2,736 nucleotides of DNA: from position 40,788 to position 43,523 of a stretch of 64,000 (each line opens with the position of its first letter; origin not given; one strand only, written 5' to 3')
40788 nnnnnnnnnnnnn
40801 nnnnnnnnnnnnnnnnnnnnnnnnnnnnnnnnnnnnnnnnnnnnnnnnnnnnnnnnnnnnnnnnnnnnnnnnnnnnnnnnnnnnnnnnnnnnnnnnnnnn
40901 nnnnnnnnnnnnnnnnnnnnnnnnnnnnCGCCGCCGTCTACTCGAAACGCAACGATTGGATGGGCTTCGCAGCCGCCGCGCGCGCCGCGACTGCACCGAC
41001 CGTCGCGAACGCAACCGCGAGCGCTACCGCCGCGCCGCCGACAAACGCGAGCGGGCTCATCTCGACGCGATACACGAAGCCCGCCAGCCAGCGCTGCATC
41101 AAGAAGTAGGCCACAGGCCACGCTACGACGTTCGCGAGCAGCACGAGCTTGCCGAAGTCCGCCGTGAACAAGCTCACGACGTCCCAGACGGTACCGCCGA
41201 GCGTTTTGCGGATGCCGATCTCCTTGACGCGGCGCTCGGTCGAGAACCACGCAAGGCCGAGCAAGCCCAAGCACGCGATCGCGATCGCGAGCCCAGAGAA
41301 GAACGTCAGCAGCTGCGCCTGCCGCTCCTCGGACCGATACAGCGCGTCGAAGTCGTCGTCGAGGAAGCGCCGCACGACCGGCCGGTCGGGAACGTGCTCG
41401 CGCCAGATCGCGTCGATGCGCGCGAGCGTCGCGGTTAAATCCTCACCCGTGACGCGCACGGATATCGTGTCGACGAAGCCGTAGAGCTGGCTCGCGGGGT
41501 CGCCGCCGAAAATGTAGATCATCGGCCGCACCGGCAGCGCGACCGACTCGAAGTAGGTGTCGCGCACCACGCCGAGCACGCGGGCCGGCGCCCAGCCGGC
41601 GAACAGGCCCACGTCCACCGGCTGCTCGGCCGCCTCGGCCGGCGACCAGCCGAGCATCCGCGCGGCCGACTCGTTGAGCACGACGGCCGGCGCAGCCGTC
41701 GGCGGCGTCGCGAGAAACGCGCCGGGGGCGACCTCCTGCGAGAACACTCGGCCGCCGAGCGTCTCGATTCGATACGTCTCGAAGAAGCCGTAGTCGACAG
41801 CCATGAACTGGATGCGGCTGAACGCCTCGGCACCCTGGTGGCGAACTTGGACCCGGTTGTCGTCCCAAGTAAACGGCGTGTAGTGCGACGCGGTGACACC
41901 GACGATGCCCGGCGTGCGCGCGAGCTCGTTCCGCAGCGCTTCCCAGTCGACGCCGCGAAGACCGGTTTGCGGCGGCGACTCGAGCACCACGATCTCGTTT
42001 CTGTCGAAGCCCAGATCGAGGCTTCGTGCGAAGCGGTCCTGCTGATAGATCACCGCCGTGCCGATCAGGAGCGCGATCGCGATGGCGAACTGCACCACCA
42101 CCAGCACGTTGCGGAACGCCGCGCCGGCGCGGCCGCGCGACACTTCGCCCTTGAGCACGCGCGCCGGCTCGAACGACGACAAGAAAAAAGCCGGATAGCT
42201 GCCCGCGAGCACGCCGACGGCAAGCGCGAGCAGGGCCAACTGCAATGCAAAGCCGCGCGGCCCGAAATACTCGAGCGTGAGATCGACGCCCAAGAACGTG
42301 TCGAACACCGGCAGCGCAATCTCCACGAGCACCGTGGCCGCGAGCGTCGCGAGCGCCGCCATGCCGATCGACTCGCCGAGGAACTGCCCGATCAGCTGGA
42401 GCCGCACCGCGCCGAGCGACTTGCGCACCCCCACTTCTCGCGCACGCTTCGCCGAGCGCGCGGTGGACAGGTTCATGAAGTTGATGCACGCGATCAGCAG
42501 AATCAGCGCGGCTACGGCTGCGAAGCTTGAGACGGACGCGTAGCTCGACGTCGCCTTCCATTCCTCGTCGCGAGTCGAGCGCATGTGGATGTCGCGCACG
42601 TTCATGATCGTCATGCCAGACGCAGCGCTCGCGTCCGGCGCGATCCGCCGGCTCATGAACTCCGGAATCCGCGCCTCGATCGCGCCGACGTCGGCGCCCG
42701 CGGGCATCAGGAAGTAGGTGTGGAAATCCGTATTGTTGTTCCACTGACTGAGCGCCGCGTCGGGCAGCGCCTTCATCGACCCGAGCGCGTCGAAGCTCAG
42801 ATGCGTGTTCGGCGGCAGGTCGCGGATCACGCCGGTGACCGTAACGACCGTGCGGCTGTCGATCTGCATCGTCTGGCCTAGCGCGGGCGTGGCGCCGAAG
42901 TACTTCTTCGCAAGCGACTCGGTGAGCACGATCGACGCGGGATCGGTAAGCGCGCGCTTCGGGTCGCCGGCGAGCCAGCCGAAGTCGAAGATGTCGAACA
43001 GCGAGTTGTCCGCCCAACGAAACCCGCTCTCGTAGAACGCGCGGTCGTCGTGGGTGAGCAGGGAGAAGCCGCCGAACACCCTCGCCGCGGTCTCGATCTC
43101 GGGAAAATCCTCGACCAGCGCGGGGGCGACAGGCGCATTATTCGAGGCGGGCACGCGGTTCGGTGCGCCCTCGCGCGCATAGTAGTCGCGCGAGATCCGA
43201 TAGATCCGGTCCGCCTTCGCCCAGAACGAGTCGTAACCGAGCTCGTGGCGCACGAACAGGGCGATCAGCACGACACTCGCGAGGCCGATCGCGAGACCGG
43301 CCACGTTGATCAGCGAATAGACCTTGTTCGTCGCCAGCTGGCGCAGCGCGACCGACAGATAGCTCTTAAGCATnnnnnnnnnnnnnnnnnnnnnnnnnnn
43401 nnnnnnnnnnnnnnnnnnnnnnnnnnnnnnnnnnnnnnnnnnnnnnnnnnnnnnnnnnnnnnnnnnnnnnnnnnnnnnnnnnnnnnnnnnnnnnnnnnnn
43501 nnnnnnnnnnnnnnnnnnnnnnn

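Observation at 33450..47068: Sigma-54/NtrC-controlled ABC locus: one ATPase followed by four tandem duplicated-FtsX permease paralogs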

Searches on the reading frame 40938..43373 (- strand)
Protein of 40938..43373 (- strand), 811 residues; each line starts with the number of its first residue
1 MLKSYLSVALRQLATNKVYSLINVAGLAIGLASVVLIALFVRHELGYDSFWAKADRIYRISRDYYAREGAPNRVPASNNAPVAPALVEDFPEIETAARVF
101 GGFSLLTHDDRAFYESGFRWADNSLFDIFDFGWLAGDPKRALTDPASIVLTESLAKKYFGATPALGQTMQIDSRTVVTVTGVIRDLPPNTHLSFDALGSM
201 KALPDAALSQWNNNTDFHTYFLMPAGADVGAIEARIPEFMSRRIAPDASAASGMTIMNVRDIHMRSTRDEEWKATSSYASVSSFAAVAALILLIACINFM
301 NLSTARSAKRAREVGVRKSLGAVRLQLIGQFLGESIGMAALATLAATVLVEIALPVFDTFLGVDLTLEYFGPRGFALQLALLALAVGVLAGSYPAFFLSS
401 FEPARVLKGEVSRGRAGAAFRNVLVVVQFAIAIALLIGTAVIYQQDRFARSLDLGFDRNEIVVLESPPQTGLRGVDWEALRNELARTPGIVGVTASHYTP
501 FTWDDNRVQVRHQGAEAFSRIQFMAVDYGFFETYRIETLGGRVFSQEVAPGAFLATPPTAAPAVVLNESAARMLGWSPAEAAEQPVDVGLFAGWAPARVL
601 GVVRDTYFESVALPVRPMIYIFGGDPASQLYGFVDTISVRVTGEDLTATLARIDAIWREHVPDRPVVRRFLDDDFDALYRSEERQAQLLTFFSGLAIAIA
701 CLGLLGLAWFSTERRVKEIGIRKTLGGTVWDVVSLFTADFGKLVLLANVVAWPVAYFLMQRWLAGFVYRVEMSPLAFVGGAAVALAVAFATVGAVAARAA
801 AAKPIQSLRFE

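Call 4: search_protein_families(library=ncbifam, proteins=[window:40938-43373:-])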
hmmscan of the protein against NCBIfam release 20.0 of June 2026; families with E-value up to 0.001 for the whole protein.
window:40938-43373:- (811 aa): 3 families
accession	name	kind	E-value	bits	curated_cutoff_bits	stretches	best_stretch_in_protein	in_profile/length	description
TIGR03434.1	ADOP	subfamily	1e-85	288.5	622.3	1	7-811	6-803/803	ADOP family duplicated permease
NF038008.1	ABC_perm_DarB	equivalog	2.1e-28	98.8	700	1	16-788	8-763/777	darobactin export ABC transporter permease subunit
NF007826.0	PRK10535.1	equivalog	1.8e-09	36.4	966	0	285-407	526-645/648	macrolide ABC transporter ATP-binding protein/permease MacB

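Call 5: search_protein_families(library=pfam, proteins=[window:40938-43373:-])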
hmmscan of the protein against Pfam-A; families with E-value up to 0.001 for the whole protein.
window:40938-43373:- (811 aa): 2 families
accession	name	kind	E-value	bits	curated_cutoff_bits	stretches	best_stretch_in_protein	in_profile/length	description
PF12704.14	MacB_PCD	-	3.5e-32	112.8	27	2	20-237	1-205/207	MacB-like periplasmic core domain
PF02687.27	FtsX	-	2.9e-19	69.7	25.5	2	286-403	2-120/120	FtsX-like permease C-terminal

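Call 9: find_homologous_proteins(query=window:40938-43373:-, max_evalue=1e-30)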
Query window:40938-43373:- (811 aa): 7988 proteins with E <= 1e-30 among 8000 candidates; the best 120 are listed.
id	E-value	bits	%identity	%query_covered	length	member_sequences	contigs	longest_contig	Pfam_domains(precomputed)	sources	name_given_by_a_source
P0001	0.0e+0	1587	100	89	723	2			PF02687.28,PF12704.15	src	-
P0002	0.0e+0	1458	81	100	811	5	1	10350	PF02687.28,PF12704.15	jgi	jgi:putative ABC transport system permease protein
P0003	0.0e+0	1428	80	99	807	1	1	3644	PF02687.28,PF12704.15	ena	-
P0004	0.0e+0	1423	79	100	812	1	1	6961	PF02687.28,PF12704.15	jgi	jgi:putative ABC transport system permease protein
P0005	0.0e+0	1415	79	99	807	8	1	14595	PF02687.28,PF12704.15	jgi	jgi:putative ABC transport system permease protein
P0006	0.0e+0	1397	77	100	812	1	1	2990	PF02687.28,PF12704.15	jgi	jgi:putative ABC transport system permease protein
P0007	0.0e+0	1372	78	98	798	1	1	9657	PF02687.28,PF12704.15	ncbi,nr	ncbi:MAG TPA: ABC transporter permease [Gammaproteobacteria bacterium]|nr:ABC transporter permease [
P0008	0.0e+0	1285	72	100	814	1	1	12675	PF02687.28,PF12704.15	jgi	jgi:putative ABC transport system permease protein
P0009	0.0e+0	1271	71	100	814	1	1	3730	PF02687.28,PF12704.15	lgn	-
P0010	0.0e+0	1134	64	100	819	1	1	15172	PF02687.28,PF12704.15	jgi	jgi:putative ABC transport system permease protein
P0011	0.0e+0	1133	63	100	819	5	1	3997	PF02687.28,PF12704.15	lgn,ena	-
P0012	0.0e+0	1130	64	100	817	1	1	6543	PF02687.28,PF12704.15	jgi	jgi:putative ABC transport system permease protein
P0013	0.0e+0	1126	64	100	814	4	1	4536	PF02687.28,PF12704.15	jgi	-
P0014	0.0e+0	1112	63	100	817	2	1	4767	PF02687.28,PF12704.15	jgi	jgi:putative ABC transport system permease protein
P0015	0.0e+0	1111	63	100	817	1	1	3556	PF02687.28,PF12704.15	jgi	jgi:putative ABC transport system permease protein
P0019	0.0e+0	1089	61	100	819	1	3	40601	PF02687.28,PF12704.15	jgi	jgi:putative ABC transport system permease protein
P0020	0.0e+0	1083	63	100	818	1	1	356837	PF02687.28,PF12704.15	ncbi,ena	-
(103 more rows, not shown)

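Call 10: find_encoding_contigs(protein=P0020, flank=10000, max_places=2)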
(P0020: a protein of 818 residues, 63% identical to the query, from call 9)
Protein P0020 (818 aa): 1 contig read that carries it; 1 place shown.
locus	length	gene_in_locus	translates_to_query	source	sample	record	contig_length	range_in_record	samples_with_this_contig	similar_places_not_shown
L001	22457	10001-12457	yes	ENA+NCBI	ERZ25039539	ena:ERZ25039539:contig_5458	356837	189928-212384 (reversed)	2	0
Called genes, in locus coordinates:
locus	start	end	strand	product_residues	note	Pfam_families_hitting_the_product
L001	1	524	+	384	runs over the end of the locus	PF09994:T6SS_Tle1-like_cat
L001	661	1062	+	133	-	PF00036:EF-hand_1 (faint), PF13202:EF-hand_5 (faint), PF13405:EF-hand_6 (faint), PF13499:EF-hand_7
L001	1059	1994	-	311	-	PF02558:ApbA, PF08546:ApbA_C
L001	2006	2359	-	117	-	PF04020:Phage_holin_4_2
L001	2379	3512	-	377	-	PF00135:COesterase (weak), PF20434:BD-FAE, PF12146:Hydrolase_4 (faint), PF07859:Abhydrolase_3, PF00326:Peptidase_S9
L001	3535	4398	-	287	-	-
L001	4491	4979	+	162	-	PF04306:DUF456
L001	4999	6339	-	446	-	PF02518:HATPase_c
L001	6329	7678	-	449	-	PF00072:Response_reg, PF00158:Sigma54_activat, PF14532:Sigma54_activ_2, PF07728:AAA_5, PF25601:AAA_lid_14, PF02954:HTH_8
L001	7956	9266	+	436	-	PF25919:BSH_CusB (weak), PF25984:BSH_YknX, PF25967:RND-MFP_C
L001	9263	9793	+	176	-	PF00005:ABC_tran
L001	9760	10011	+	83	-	-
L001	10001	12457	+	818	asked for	PF12704:MacB_PCD, PF02687:FtsX, PF12704:MacB_PCD (weak), PF02687:FtsX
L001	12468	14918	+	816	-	PF12704:MacB_PCD, PF02687:FtsX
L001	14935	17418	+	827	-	PF12704:MacB_PCD, PF02687:FtsX, PF12704:MacB_PCD, PF02687:FtsX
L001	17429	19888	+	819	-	PF12704:MacB_PCD, PF02687:FtsX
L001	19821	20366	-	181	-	-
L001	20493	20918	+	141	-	PF00011:HSP20, PF17886:ArsA_HSP20 (weak)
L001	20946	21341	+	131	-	PF00011:HSP20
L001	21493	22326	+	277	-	PF01569:PAP2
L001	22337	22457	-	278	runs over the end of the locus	-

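Call 11: find_encoding_contigs(protein=P0019, flank=10000, max_places=2)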
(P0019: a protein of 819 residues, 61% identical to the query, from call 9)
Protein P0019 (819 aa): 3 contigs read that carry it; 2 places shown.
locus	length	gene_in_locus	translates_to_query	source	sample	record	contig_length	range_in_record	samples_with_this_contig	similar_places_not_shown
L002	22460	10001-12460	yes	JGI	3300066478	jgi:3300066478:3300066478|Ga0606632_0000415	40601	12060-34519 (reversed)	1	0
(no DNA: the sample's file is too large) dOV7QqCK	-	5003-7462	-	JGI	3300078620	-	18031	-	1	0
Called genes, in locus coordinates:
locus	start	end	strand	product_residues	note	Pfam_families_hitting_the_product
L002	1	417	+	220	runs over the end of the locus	-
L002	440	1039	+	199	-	PF13577:SnoaL_4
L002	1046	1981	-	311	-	PF02558:ApbA, PF08546:ApbA_C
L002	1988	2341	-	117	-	PF04020:Phage_holin_4_2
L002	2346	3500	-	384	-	PF00135:COesterase, PF20434:BD-FAE, PF07859:Abhydrolase_3, PF00326:Peptidase_S9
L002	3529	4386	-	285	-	-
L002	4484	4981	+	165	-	PF04306:DUF456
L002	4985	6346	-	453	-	PF02518:HATPase_c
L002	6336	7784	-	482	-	PF00072:Response_reg, PF00158:Sigma54_activat, PF14532:Sigma54_activ_2, PF07728:AAA_5 (weak), PF25601:AAA_lid_14, PF02954:HTH_8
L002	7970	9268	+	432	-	PF25967:RND-MFP_C (weak)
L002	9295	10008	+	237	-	PF00005:ABC_tran, PF02463:SMC_N (faint), PF13304:AAA_21 (faint)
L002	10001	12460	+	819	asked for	PF12704:MacB_PCD, PF02687:FtsX, PF12704:MacB_PCD, PF02687:FtsX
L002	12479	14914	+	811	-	PF12704:MacB_PCD, PF02687:FtsX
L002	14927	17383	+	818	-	PF12704:MacB_PCD, PF02687:FtsX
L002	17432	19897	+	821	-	PF12704:MacB_PCD, PF02687:FtsX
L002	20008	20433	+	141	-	PF00011:HSP20, PF17886:ArsA_HSP20 (weak)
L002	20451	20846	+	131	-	PF00011:HSP20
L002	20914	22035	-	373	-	PF13609:Porin_4 (weak)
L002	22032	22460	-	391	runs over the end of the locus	PF13205:Big_5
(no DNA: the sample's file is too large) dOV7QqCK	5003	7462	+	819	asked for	PF12704:MacB_PCD, PF02687:FtsX, PF12704:MacB_PCD, PF02687:FtsX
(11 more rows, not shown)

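Call 12: find_encoding_contigs(protein=P0005, flank=10000, max_places=2)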
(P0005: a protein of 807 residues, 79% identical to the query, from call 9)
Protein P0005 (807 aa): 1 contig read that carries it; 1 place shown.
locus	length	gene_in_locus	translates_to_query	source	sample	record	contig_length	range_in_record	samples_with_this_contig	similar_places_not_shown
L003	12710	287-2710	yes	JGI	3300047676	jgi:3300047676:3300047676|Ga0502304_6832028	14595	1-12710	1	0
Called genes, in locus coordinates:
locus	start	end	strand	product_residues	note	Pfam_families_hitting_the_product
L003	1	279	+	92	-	?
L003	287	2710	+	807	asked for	PF12704:MacB_PCD, PF02687:FtsX, PF12704:MacB_PCD (weak), PF02687:FtsX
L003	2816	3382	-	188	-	PF05685:Uma2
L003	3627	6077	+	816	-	PF12704:MacB_PCD, PF02687:FtsX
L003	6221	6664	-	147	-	-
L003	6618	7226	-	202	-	PF01909:NTP_transf_2, PF18765:Polbeta (weak)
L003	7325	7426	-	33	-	-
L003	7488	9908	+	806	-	PF12704:MacB_PCD, PF02687:FtsX, PF12704:MacB_PCD, PF02687:FtsX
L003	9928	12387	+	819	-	PF12704:MacB_PCD, PF02687:FtsX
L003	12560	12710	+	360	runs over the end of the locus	PF13489:Methyltransf_23, PF08241:Methyltransf_11, PF08242:Methyltransf_12, PF13649:Methyltransf_25, PF13847:Methyltransf_31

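Call 13: find_encoding_contigs(protein=P0008, flank=10000, max_places=2)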
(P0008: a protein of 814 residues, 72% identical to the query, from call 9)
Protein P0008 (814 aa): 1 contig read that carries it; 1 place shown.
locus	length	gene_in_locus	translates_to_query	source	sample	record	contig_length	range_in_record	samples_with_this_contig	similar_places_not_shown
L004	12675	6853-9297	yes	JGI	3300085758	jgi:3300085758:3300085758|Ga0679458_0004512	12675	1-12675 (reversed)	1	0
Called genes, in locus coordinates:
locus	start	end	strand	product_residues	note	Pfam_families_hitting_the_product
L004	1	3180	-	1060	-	?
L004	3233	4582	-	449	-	PF02518:HATPase_c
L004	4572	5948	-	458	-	PF00072:Response_reg, PF00158:Sigma54_activat, PF14532:Sigma54_activ_2, PF07728:AAA_5, PF25601:AAA_lid_14, PF02954:HTH_8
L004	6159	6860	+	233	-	PF00005:ABC_tran, PF02463:SMC_N (faint), PF13304:AAA_21 (faint)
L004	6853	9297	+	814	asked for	PF12704:MacB_PCD, PF02687:FtsX, PF12704:MacB_PCD (weak), PF02687:FtsX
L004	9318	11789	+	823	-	PF12704:MacB_PCD, PF02687:FtsX, PF12704:MacB_PCD, PF02687:FtsX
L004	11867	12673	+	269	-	?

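Call 17: find_related_loci(query=A1, collection=genome_contigs, flank=10000)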
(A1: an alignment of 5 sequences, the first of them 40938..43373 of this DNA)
Query A1 (811 aa) in genome_contigs; peptide patterns used: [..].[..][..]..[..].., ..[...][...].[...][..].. (x = any residue, [..] = any of these).
600 stretches matched a pattern (row limit reached: there are more); 600 encode a relative of the query (tblastn E <= 1e-3); the best 80 are kept; 80 distinct loci.
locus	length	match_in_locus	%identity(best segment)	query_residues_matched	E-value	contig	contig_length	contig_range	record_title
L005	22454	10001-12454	63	1-811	0e+0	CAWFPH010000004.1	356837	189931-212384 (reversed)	MAG: uncultured Gammaproteobacteria bacterium isolate MFD05442.bin.1.18 genome assembly, contig: contig_5458, whole geno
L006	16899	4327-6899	42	1-811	0e+0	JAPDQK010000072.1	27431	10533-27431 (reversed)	MAG: Candidatus Zhuqueibacter pondensis isolate JZ4_201709_bins_45 JZ-4_201709_bins_45_scaffold_72, whole genome shotgun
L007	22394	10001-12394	40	1-811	2e-175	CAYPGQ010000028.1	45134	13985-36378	MAG TPA_asm: uncultured Eubacteriales bacterium isolate SRP068000_co1_174 genome assembly, contig: NODE_739_length_45134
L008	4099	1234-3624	38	1-811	5e-177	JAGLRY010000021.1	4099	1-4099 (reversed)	MAG: Candidatus Aminicenantes bacterium isolate RS_9_36 ROV157_9.bin.36.fa_21, whole genome shotgun sequence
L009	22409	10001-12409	38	1-811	8e-168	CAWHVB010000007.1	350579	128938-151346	MAG: uncultured Ignavibacteria bacterium isolate MFD02416.bin.1.237 genome assembly, contig: contig_68612, whole genome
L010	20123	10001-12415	38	1-811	2e-175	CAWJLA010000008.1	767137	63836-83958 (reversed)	MAG: uncultured Bacteroidetes bacterium isolate MFD02416.bin.1.83 genome assembly, contig: contig_69901, whole genome sh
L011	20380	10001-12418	38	1-811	3e-167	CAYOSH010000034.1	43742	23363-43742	MAG TPA_asm: uncultured Eubacteriales bacterium isolate SRP185410_co2_348 genome assembly, contig: NODE_829_length_43742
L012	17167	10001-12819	38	1-811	6e-166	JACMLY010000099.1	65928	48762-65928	MAG: Chitinophagaceae bacterium isolate ES-bin-54 ES-bin-54-contig-k141_5477956, whole genome shotgun sequence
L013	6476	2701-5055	38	1-811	5e-166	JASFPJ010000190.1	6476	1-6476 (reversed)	MAG: Candidatus Aminicenantes bacterium isolate D0819M58metaG_Bin_295 D0819M58metaG_FD_scaffold_1454_c1, whole genome sh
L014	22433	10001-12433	36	1-811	7e-164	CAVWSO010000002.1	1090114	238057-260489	MAG: uncultured Sphingobacteriaceae bacterium isolate MFD04967.bin.2.65 genome assembly, contig: contig_21047, whole gen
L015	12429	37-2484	37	1-811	7e-164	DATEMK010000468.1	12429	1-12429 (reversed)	MAG TPA_asm: Bacteroidia bacterium isolate SMAG_U8940 k141_1151040, whole genome shotgun sequence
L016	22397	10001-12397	35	1-811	3e-163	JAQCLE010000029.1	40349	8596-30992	MAG: Bacteroidetes bacterium isolate casp40-mb.97 NODE_2286_length_40349_cov_0.102311, whole genome shotgun sequence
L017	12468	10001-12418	36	1-811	7e-163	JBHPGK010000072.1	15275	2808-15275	Candidate division KSB1 bacterium isolate SAG AM-311-M08 NODE_72_length_15275_cov_28.108739, whole genome shotgun sequen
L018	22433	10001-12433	36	1-811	9e-163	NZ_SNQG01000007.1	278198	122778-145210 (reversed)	Mucilaginibacter phyllosphaerae strain PP-F2FG21 NODE_7_length_278198_cov_98.520633, whole genome shotgun sequence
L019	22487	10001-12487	42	1-811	1e-162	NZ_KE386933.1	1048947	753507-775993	Niveispirillum irakense DSM 11586 G473DRAFT_scaffold00001.1, whole genome shotgun sequence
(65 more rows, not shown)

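Call 36: search_solved_structures(query=window:40938-43373:-, max_evalue=0.01)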
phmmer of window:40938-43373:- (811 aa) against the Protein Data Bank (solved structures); distinct sequences matched with E-value up to 0.01: 5.
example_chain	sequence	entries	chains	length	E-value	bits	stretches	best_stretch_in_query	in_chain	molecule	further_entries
3is6_A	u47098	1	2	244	3.4e-14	55.5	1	79-243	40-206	putative permease protein, ABC transporter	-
5lil_A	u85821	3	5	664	3.3e-07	32.5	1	223-407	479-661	Macrolide export ATP-binding/permease protein MacB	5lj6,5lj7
5nik_J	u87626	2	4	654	2.3e-06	29.7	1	531-808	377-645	Macrolide export ATP-binding/permease protein MacB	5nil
5gko_A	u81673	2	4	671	2.7e-05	26.1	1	266-408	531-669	Macrolide export ATP-binding/permease protein MacB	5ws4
5xu1_M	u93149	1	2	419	0.00017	23.5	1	283-408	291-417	ABC transporter permeae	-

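Call 51: find_encoding_contigs(protein=P0002, flank=10000, max_places=2)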
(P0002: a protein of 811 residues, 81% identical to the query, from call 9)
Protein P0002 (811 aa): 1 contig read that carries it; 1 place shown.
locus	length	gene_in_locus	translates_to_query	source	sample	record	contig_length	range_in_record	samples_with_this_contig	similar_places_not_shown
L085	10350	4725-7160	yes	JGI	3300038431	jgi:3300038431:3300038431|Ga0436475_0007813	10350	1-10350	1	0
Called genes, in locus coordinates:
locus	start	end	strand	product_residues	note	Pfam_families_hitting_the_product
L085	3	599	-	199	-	?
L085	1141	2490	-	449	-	PF00989:PAS (weak), PF02518:HATPase_c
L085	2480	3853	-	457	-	PF00072:Response_reg, PF00158:Sigma54_activat, PF14532:Sigma54_activ_2, PF07728:AAA_5, PF25601:AAA_lid_14, PF02954:HTH_8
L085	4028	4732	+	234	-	PF02463:SMC_N (faint), PF00005:ABC_tran, PF13304:AAA_21 (faint)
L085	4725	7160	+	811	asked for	PF12704:MacB_PCD, PF02687:FtsX (weak), PF12704:MacB_PCD, PF02687:FtsX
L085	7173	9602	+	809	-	PF12704:MacB_PCD, PF02687:FtsX, PF12704:MacB_PCD, PF02687:FtsX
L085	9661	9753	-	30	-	-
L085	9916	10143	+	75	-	-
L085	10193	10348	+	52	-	?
